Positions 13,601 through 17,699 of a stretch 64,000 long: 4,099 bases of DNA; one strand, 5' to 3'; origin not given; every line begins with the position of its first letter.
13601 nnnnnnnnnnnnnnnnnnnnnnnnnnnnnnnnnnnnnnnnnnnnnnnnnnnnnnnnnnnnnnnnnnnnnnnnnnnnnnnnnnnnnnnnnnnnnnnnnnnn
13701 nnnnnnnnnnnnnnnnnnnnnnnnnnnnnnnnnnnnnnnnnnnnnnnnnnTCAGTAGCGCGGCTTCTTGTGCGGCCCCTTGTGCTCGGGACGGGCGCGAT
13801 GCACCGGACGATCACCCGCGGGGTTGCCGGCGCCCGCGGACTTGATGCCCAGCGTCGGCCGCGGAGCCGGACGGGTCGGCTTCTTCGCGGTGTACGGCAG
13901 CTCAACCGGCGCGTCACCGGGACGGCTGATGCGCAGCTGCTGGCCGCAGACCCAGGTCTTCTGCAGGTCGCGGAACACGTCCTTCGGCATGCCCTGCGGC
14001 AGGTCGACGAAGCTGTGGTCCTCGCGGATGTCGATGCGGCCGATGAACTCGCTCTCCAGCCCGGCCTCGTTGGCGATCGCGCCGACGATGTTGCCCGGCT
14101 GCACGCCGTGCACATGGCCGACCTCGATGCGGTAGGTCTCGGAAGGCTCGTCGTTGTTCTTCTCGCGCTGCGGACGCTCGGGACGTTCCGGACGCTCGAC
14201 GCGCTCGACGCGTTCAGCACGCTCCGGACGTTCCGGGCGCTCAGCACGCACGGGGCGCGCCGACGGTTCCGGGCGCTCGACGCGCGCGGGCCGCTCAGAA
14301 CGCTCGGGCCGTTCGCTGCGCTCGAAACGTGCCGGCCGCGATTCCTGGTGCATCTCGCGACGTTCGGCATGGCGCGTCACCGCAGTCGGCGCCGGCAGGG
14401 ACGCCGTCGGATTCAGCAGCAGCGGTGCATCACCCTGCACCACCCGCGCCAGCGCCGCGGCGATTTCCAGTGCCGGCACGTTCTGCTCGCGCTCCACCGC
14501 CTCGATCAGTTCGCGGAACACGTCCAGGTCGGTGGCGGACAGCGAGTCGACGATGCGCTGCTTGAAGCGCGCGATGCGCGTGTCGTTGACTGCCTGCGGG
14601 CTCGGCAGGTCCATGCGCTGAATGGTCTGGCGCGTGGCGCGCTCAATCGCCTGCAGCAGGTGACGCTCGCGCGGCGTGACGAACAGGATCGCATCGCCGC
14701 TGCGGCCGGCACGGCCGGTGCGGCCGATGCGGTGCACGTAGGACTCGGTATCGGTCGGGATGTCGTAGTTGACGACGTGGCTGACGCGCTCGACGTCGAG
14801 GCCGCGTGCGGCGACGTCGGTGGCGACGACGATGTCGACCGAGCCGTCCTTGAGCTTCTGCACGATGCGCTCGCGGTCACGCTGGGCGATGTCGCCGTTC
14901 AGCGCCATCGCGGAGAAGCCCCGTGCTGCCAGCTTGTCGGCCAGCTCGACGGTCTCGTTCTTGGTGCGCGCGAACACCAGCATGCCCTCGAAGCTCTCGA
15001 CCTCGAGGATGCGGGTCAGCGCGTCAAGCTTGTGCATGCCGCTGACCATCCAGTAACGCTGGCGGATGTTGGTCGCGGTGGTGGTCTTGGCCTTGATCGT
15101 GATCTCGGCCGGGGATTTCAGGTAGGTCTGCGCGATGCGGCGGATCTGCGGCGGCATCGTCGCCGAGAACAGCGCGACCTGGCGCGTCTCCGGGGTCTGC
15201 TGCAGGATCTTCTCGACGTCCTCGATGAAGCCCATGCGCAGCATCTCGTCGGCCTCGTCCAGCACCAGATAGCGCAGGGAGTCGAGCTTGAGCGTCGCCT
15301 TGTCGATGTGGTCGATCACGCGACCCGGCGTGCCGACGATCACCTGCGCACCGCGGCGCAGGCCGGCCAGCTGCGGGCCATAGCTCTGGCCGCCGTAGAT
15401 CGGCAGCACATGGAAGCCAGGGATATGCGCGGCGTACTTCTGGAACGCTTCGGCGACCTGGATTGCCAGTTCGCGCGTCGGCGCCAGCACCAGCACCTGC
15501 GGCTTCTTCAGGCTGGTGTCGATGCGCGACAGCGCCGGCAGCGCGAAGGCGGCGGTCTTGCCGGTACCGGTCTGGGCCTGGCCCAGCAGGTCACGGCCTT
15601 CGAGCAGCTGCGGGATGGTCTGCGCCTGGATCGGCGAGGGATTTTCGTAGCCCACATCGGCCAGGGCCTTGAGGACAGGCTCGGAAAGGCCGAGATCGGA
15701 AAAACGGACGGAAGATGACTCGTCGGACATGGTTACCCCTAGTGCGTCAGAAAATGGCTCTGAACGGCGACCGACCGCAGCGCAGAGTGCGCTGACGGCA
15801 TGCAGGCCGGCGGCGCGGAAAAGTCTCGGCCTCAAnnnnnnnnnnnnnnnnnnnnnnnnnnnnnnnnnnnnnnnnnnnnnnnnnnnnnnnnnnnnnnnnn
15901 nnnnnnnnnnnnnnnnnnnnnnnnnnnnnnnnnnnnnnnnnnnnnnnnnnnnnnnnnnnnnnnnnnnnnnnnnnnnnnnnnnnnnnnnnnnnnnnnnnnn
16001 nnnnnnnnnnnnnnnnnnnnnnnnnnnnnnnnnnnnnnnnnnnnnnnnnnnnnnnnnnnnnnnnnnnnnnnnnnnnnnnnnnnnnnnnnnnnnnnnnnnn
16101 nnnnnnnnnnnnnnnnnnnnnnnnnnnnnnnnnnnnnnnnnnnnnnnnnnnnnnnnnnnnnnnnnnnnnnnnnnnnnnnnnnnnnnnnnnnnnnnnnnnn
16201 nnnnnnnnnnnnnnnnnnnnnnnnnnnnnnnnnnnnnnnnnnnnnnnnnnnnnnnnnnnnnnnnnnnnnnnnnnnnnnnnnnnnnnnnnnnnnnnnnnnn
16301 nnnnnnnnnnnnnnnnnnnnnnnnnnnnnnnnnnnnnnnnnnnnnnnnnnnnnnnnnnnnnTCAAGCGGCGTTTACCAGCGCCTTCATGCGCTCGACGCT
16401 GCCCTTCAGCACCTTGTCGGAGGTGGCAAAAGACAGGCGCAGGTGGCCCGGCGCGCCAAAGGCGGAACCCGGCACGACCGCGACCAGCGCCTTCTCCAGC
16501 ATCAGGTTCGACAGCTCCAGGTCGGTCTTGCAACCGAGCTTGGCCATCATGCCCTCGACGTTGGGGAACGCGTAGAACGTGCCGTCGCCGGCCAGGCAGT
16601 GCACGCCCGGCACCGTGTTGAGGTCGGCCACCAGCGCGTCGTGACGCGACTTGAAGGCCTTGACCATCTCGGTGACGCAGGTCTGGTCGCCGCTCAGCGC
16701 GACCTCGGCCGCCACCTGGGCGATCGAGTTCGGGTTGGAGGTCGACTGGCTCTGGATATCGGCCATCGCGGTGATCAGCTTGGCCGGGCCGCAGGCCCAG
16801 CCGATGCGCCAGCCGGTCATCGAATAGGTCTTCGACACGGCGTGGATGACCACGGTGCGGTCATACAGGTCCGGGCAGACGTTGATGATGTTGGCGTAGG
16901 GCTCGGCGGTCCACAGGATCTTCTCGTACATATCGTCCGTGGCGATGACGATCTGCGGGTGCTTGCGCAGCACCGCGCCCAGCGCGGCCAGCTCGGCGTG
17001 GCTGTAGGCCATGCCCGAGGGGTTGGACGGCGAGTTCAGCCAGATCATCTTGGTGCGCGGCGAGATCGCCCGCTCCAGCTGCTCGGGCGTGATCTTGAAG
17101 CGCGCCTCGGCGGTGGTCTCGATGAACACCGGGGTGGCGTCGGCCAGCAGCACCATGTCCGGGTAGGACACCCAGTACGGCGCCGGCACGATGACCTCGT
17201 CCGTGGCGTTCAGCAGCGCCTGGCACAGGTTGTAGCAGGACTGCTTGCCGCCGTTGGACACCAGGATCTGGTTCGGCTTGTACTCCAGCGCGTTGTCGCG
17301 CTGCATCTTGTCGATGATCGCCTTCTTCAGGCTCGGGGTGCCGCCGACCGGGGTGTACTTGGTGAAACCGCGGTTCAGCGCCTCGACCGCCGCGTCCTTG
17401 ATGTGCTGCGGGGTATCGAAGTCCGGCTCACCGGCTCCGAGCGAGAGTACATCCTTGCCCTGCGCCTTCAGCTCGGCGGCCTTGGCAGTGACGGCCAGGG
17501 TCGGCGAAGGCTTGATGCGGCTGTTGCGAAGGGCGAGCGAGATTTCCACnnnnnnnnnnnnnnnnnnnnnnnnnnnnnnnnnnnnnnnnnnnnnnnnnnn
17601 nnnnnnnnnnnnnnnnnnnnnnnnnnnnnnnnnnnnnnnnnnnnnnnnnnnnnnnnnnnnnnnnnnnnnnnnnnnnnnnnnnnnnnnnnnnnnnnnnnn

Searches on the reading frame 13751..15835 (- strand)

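Call 67: search_protein_families(library=pfam, proteins=[window:13751-15835:-], max_evalue=0.0001)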
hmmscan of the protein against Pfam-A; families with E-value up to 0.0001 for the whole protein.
window:13751-15835:- (694 aa): 5 families
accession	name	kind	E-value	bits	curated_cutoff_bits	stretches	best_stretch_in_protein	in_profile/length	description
PF00270.35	DEAD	-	1.7e-52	178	26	1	67-233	1-166/167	DEAD/DEAH box helicase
PF00271.37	Helicase_C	-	3.4e-32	111.4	23.5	1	269-377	2-110/110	Helicase conserved C-terminal domain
PF03880.21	DbpA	-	3.8e-26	91.4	25.6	1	567-637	1-71/72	DbpA RNA binding domain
PF25399.1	DeaD_dimer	-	1.7e-22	79.7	23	1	411-476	1-66/67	RNA helicase DeaD dimerization domain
PF04851.21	ResIII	-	6.7e-08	33.1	22.5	1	81-227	24-162/164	Type III restriction enzyme, res subunit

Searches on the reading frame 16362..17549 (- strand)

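Call 67: search_protein_families(library=pfam, proteins=[window:16362-17549:-], max_evalue=0.0001)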
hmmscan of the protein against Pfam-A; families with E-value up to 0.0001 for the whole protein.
window:16362-17549:- (395 aa): 2 families
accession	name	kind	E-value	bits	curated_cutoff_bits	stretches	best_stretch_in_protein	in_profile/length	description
PF00155.27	Aminotran_1_2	-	5e-73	246.8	19.7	1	32-382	1-355/361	Aminotransferase class I and II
PF01041.23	DegT_DnrJ_EryC1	-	5.8e-08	32.8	19.8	1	95-170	43-117/360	DegT/DnrJ/EryC1/StrS aminotransferase family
